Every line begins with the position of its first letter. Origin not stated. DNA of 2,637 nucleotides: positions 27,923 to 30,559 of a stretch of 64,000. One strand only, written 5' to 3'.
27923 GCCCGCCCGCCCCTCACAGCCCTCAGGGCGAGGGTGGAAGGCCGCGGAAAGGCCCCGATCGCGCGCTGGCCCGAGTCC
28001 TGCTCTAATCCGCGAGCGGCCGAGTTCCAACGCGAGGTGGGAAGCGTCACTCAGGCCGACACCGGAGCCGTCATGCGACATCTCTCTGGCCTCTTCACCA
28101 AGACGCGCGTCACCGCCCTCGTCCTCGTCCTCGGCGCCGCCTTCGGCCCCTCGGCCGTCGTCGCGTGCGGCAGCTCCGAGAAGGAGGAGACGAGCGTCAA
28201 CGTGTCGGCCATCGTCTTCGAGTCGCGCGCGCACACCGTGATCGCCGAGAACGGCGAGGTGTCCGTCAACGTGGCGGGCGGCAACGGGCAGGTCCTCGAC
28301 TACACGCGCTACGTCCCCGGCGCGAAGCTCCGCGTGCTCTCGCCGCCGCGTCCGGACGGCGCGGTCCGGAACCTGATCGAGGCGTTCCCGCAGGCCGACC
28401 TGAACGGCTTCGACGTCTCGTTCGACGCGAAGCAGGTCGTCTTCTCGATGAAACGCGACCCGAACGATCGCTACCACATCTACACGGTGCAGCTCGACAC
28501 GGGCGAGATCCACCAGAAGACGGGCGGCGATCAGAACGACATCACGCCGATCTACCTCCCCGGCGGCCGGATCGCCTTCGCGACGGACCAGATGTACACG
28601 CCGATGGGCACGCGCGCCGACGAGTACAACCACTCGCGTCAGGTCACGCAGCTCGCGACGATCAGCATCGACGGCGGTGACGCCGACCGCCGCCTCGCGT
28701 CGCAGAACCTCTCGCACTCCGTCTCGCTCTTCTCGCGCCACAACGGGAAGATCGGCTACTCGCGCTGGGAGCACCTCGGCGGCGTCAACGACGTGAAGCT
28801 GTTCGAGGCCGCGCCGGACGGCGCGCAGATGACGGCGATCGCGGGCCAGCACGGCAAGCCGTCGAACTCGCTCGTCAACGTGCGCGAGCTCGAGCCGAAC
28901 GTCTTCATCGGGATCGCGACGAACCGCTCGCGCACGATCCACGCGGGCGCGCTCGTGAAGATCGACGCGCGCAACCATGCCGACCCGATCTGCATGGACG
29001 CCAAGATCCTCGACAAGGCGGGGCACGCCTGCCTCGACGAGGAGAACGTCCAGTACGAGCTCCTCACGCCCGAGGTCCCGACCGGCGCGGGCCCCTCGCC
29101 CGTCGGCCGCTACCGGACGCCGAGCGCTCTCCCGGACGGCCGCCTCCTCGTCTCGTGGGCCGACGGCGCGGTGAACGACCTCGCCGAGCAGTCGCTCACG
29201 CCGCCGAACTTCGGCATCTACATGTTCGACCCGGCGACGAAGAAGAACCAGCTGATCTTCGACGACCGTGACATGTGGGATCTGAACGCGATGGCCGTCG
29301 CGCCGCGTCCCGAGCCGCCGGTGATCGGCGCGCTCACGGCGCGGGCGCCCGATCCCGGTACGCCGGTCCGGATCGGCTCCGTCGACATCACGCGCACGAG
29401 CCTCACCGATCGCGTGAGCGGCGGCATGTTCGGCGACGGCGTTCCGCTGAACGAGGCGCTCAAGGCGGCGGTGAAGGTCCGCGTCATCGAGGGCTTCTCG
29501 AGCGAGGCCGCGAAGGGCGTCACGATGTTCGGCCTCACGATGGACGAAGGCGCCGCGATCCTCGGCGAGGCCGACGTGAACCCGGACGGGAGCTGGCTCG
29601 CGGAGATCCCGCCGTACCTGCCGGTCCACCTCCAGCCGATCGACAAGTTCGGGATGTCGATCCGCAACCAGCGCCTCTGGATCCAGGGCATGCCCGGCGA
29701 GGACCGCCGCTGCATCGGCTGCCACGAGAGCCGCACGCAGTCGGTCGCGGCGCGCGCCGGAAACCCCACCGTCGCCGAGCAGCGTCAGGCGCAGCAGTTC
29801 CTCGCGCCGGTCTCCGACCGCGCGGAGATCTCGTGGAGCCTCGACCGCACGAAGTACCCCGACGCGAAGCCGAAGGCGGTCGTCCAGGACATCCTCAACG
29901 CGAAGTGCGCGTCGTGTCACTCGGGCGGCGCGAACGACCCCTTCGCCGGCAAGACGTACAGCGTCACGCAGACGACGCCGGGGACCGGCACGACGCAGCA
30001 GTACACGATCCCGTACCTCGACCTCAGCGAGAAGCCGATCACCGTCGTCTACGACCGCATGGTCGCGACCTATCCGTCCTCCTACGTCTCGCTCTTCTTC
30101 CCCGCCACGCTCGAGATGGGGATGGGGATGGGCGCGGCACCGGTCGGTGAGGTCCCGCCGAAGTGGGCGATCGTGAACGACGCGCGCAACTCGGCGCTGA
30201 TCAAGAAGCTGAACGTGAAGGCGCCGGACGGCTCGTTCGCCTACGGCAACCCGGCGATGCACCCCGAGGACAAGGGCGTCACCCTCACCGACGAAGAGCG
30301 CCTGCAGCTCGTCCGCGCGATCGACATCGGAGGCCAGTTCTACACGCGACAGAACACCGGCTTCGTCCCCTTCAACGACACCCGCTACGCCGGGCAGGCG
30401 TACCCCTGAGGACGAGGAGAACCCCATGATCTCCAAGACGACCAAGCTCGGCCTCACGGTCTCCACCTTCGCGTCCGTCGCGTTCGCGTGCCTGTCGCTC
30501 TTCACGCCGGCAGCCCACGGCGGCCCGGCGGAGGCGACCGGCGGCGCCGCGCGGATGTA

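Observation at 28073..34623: Hydrazine-synthase-alpha-like heme/propeller operon with no HZS beta/gamma: candidate undescribed envelope redox system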

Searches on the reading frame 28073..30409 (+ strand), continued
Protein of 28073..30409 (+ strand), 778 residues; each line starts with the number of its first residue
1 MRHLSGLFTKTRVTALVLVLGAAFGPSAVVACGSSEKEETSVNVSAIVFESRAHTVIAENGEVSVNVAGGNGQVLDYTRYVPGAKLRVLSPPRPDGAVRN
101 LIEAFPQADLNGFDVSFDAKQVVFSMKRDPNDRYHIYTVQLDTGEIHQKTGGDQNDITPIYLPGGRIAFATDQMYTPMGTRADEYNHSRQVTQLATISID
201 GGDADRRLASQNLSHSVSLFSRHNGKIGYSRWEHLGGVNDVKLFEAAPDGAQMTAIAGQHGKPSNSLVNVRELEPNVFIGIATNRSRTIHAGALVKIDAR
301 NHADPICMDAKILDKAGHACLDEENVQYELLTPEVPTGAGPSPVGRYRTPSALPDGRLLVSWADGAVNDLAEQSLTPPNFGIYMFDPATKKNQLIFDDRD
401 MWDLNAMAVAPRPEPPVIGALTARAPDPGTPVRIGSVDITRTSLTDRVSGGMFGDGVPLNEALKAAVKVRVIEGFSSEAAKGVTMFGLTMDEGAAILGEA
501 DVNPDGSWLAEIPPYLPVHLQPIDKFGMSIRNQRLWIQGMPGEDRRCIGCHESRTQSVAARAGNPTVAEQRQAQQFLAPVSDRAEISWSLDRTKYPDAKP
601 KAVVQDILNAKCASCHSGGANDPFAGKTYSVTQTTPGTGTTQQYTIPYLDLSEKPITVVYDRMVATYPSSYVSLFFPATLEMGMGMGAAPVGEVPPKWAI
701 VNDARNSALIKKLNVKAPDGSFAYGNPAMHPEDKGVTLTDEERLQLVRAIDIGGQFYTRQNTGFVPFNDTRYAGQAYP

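Call 76: search_protein_families(library=pfam, proteins=[P0211, P0246, P0265, P0253, P0272, P0269, P0184, P0260], max_evalue=0.0001)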
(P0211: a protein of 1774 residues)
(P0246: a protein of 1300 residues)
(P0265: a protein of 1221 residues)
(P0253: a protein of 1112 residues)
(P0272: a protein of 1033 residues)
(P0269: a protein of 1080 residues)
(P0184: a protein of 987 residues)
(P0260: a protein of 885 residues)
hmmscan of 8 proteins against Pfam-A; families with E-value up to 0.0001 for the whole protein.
P0211 (1774 aa): 3 families
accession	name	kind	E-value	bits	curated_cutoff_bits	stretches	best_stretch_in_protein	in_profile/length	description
PF18582.6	HZS_alpha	-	6.5e-55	184.2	26.6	2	421-520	1-98/98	Hydrazine synthase alpha subunit middle domain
PF13442.11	Cytochrome_CBB3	-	1.4e-07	32.2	27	0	557-585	5-30/68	Cytochrome C oxidase, cbb3-type, subunit III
PF07676.18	PD40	-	6e-05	23.3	20.9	0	133-162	2-32/38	WD40-like Beta Propeller Repeat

P0246 (1300 aa): 11 families
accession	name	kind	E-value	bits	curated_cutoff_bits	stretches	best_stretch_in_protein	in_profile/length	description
PF18582.6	HZS_alpha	-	8.8e-20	71.5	26.6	1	404-491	6-98/98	Hydrazine synthase alpha subunit middle domain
PF10282.15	Lactonase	-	1.4e-15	57.8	21.7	1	750-822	243-320/344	Lactonase, 7-bladed beta-propeller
PF25174.1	Beta-prop_THOC3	-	5.5e-09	35.8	305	1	713-850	51-187/272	THOC3 beta-propeller domain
PF00034.26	Cytochrom_C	-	8.6e-09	37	21.3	0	1200-1300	1-89/90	Cytochrome c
PF21783.3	YNCE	-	3.2e-08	33.7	27.1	0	722-798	255-331/339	YNCE-like beta-propeller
PF08450.18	SGL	-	4e-08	33.6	26.3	0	886-1073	83-223/246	SMP-30/Gluconolactonase/LRE-like region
PF23749.1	DUF7165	-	7.7e-07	28.7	26.7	1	710-825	65-182/442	Domain of unknown function (DUF7165)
PF02239.22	Cytochrom_D1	-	1e-06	28.1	25.5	0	727-837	11-121/368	Cytochrome D1 heme domain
PF01436.27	NHL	-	1.4e-06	28.5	20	0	794-809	3-18/28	NHL repeat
PF23393.2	Beta-prop_WDR90_POC16_2nd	-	7.1e-06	25.9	60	1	709-905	37-239/291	WDR90/POC16, second beta-propeller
PF07676.18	PD40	-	2.1e-05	24.8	20.9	0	128-156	1-30/38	WD40-like Beta Propeller Repeat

P0265 (1221 aa): 1 family
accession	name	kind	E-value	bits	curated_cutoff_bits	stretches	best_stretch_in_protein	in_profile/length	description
PF18582.6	HZS_alpha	-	1.9e-32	112.2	26.6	1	443-545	1-98/98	Hydrazine synthase alpha subunit middle domain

P0253 (1112 aa): 2 families
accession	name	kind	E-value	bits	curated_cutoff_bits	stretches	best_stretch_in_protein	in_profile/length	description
PF18582.6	HZS_alpha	-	4e-27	95.1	26.6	1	741-844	1-98/98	Hydrazine synthase alpha subunit middle domain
PF07676.18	PD40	-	4.5e-06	26.9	20.9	0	406-442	2-37/38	WD40-like Beta Propeller Repeat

P0272 (1033 aa): 1 family
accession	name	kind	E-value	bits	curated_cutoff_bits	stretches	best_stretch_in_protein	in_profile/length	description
PF18582.6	HZS_alpha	-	2.4e-20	73.3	26.6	1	729-829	1-98/98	Hydrazine synthase alpha subunit middle domain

P0269 (1080 aa): 4 families
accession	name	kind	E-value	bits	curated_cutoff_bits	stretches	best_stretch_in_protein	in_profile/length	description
PF18582.6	HZS_alpha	-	4.3e-19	69.3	26.6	1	539-607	30-98/98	Hydrazine synthase alpha subunit middle domain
PF17963.7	Big_9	-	6.1e-10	40.3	23.6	1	633-714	9-89/89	Bacterial Ig domain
PF17803.7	Cadherin_4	-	5.1e-06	27.3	25.1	1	631-682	25-71/71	Bacterial cadherin-like domain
PF07676.18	PD40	-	2e-05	24.8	20.9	0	177-198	8-30/38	WD40-like Beta Propeller Repeat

P0184 (987 aa): 2 families
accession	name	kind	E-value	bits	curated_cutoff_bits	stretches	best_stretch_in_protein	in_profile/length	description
PF18582.6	HZS_alpha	-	2.5e-23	82.9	26.6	1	426-515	1-98/98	Hydrazine synthase alpha subunit middle domain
PF13442.11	Cytochrome_CBB3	-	1.1e-07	32.5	27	0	551-634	5-68/68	Cytochrome C oxidase, cbb3-type, subunit III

P0260 (885 aa): 1 family
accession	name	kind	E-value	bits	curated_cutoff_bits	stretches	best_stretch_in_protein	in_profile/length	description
PF18582.6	HZS_alpha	-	9.5e-31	106.7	26.6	1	472-598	1-98/98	Hydrazine synthase alpha subunit middle domain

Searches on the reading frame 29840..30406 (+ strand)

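Call 62: search_protein_families(library=pfam, proteins=[window:29840-30406:+], max_evalue=10)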
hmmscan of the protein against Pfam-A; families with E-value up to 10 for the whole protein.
window:29840-30406:+ (189 aa): 3 families
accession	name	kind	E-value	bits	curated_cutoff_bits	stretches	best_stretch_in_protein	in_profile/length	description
PF13442.11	Cytochrome_CBB3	-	0.00032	21.4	27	1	16-40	7-32/68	Cytochrome C oxidase, cbb3-type, subunit III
PF14376.11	Haem_bd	-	0.0071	16.8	27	1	9-37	28-56/133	Haem-binding domain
PF00034.26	Cytochrom_C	-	0.07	14.9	21.3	1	16-35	5-24/90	Cytochrome c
